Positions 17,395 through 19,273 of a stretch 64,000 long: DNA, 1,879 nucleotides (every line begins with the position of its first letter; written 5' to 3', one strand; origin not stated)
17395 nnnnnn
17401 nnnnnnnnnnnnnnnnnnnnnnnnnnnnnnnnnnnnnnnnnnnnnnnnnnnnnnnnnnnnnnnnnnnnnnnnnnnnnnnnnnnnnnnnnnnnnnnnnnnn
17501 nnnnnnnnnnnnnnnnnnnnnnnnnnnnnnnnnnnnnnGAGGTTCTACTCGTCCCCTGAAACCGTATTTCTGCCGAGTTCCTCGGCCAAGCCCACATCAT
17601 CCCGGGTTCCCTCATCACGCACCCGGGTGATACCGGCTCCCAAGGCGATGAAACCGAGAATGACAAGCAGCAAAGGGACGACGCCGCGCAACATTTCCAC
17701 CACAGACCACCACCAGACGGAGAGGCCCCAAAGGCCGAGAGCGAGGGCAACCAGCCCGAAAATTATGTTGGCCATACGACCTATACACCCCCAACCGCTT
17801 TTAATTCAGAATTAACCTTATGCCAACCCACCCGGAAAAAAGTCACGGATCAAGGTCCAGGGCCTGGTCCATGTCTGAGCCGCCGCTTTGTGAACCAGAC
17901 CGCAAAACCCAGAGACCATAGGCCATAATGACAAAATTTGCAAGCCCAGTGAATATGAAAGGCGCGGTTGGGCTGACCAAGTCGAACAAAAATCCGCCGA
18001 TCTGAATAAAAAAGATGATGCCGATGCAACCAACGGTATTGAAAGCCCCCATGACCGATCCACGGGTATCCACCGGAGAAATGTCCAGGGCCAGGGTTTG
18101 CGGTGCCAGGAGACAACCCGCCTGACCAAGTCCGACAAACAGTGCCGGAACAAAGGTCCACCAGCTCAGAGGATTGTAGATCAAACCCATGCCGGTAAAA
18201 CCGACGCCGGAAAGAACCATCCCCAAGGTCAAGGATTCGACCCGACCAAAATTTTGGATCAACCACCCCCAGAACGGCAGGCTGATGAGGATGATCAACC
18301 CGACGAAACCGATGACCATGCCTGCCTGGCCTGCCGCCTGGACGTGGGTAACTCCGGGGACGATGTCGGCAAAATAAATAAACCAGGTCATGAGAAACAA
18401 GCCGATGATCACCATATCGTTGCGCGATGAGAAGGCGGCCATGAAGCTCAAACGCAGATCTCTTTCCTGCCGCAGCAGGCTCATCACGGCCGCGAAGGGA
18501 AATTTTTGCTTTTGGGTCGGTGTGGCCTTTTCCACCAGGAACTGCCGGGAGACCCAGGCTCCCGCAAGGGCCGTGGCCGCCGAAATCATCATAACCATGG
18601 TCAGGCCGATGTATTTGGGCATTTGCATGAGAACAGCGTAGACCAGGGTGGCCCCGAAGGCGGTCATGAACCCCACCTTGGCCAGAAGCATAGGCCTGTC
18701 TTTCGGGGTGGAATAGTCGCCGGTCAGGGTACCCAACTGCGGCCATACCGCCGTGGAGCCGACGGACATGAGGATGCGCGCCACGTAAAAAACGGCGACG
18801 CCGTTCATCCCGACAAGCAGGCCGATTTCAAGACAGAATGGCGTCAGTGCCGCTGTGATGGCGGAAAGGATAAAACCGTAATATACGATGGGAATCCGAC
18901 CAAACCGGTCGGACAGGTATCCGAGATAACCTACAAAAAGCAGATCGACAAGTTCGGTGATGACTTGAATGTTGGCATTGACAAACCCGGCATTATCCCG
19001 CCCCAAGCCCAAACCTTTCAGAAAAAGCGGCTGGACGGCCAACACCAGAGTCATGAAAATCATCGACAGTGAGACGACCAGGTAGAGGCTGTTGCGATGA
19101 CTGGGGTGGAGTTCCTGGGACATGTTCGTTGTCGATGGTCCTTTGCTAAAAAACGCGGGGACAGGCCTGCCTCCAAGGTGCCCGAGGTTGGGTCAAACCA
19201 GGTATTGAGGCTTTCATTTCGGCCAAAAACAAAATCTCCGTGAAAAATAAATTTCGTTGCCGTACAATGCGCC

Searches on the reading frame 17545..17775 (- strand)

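Call 84: search_protein_families(library=ncbifam, proteins=[window:17545-17775:-], max_evalue=0.001)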
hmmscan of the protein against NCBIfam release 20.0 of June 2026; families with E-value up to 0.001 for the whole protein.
window:17545-17775:- (76 aa): 1 family
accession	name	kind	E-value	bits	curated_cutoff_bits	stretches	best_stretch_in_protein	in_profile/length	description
NF040963.1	MamI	equivalog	3.7e-26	90.8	80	1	1-57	1-57/69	magnetosome protein MamI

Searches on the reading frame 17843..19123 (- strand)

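Call 16: search_protein_families(library=pfam, proteins=[window:17843-19123:-], max_evalue=0.001)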
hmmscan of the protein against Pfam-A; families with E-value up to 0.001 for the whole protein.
window:17843-19123:- (426 aa): 1 family
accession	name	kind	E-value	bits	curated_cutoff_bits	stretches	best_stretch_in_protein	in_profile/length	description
PF07690.21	MFS_1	-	2.6e-31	109.3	33.4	2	13-252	1-220/347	Major Facilitator Superfamily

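Call 84: search_protein_families(library=ncbifam, proteins=[window:17843-19123:-], max_evalue=0.001)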
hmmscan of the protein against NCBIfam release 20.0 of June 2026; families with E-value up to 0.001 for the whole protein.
window:17843-19123:- (426 aa): 5 families
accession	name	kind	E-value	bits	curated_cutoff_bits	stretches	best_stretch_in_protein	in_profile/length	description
NF040986.1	MamH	equivalog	4.2e-193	642.2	300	1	8-420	4-416/419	magnetosome biogenesis transporter MamH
NF040998.1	MamZ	equivalog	4.9e-119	398.6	650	1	6-410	7-413/633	magnetosome biogenesis transporter MamZ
TIGR00880.1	2_A_01_02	superfamily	1.7e-08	34.7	131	2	67-187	18-129/141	multidrug resistance protein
NF012177.1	tet_MFS_42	exception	1.3e-05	24.6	850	1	15-203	4-181/411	tetracycline efflux MFS transporter Tet(42)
TIGR00887.1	2A0109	equivalog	0.00057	18.9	610.3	1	54-158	63-164/502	phosphate:H+ symporter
